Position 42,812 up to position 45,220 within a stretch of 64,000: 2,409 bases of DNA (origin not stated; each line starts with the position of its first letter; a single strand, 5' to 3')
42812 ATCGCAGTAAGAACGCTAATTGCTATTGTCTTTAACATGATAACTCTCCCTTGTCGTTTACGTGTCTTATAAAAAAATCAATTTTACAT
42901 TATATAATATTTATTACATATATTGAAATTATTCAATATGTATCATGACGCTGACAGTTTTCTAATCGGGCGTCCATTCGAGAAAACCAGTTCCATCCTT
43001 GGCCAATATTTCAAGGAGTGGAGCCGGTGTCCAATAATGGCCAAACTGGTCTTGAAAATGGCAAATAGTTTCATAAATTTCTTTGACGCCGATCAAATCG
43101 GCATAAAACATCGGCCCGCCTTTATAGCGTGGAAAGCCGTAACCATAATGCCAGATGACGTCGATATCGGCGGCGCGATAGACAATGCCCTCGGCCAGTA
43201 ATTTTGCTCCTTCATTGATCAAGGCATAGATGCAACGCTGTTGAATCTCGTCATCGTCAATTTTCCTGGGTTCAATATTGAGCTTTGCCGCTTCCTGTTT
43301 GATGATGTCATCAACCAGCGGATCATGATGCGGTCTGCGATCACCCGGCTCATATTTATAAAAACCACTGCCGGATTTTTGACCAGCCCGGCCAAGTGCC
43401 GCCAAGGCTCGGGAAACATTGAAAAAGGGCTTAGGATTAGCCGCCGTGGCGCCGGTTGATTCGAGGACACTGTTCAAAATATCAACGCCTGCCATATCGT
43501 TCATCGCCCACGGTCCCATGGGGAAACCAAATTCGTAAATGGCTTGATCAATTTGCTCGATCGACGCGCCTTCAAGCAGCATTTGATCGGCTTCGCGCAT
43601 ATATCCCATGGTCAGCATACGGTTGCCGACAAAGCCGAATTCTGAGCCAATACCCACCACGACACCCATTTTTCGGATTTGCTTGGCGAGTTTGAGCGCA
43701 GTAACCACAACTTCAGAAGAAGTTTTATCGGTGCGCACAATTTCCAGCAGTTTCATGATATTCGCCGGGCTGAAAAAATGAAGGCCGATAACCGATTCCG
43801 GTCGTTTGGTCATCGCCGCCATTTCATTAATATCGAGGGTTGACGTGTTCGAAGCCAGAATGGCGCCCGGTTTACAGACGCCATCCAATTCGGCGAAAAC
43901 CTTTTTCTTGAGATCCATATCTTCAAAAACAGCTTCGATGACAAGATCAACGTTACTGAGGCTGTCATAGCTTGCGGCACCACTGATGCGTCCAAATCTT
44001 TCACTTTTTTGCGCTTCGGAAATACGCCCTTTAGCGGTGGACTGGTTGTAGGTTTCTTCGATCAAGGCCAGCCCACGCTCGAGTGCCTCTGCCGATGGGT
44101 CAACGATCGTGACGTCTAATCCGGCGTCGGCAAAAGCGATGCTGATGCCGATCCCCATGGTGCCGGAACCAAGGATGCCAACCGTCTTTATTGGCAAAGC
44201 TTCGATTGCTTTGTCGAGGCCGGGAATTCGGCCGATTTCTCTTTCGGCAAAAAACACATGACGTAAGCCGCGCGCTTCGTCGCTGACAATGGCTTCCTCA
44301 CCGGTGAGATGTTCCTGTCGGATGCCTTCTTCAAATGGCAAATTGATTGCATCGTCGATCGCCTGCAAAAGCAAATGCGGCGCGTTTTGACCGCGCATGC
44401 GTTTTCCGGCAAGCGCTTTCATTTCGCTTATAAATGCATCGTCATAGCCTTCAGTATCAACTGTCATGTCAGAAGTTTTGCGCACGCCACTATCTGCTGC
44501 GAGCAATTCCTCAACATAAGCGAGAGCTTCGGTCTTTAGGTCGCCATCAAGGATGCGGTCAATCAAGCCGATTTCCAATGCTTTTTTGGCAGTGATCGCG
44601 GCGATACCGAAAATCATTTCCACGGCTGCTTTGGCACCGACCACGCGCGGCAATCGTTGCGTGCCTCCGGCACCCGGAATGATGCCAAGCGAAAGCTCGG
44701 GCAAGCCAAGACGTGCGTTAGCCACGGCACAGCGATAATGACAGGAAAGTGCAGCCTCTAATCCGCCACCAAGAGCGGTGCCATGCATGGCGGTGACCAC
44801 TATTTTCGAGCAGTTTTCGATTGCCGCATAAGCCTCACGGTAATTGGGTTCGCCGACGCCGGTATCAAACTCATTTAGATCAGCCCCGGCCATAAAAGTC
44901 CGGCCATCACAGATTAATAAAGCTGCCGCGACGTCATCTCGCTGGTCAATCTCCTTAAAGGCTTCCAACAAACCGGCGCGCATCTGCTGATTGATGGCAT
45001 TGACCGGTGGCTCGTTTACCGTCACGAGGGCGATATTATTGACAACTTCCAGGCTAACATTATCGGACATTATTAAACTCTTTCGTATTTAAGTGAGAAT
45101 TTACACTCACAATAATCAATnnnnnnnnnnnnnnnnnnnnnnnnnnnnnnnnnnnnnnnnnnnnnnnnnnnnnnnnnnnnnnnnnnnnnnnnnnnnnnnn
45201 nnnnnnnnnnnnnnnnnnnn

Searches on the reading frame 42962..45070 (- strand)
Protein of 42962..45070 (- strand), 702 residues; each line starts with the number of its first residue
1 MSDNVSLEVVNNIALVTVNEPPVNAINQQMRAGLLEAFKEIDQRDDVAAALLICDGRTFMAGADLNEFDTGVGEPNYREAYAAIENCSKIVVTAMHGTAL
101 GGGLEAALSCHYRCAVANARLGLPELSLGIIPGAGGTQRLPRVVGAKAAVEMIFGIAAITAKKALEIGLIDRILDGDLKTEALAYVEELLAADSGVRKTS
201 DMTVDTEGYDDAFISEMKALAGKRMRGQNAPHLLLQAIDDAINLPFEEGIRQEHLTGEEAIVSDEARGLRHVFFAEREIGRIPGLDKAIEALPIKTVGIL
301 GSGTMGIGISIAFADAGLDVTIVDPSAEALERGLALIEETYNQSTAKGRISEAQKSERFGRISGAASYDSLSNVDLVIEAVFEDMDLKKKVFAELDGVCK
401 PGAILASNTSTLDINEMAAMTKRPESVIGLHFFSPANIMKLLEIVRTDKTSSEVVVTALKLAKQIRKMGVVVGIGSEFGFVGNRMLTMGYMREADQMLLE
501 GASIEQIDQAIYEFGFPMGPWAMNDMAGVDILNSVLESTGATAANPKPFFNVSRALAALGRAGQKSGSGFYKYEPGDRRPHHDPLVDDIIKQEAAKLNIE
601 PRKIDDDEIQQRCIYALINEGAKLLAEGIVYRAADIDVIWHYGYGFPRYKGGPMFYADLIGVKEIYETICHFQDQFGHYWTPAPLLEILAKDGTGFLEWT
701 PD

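Call 38: find_encoding_contigs(protein=window:42962-45070:-, flank=10000, max_places=1)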
Protein window:42962-45070:- (702 aa): 8 contigs read that carry it; 1 place shown.
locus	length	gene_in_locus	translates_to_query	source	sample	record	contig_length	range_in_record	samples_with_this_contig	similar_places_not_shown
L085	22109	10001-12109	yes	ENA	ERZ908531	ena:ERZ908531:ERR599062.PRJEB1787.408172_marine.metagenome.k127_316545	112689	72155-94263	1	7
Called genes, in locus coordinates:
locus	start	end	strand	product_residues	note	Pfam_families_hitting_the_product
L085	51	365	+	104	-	-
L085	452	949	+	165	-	-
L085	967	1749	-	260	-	PF09339:HTH_IclR, PF01614:IclR_C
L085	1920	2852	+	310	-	PF03060:NMO, PF01070:FMN_dh (weak)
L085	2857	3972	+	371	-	PF02771:Acyl-CoA_dh_N, PF00441:Acyl-CoA_dh_1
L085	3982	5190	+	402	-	PF02771:Acyl-CoA_dh_N, PF02770:Acyl-CoA_dh_M, PF00441:Acyl-CoA_dh_1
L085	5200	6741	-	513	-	PF00501:AMP-binding, PF13193:AMP-binding_C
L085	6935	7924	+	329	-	PF13417:GST_N_3, PF13409:GST_N_2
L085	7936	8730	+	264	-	PF00378:ECH_1, PF16113:ECH_2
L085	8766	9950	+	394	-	PF00108:Thiolase_N, PF02803:Thiolase_C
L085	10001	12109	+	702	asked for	PF00378:ECH_1, PF16113:ECH_2, PF02737:3HCDH_N, PF00725:3HCDH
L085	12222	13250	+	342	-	PF03480:DctP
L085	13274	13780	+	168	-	PF04290:DctQ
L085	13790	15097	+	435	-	PF06808:DctM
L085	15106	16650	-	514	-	PF00501:AMP-binding, PF13193:AMP-binding_C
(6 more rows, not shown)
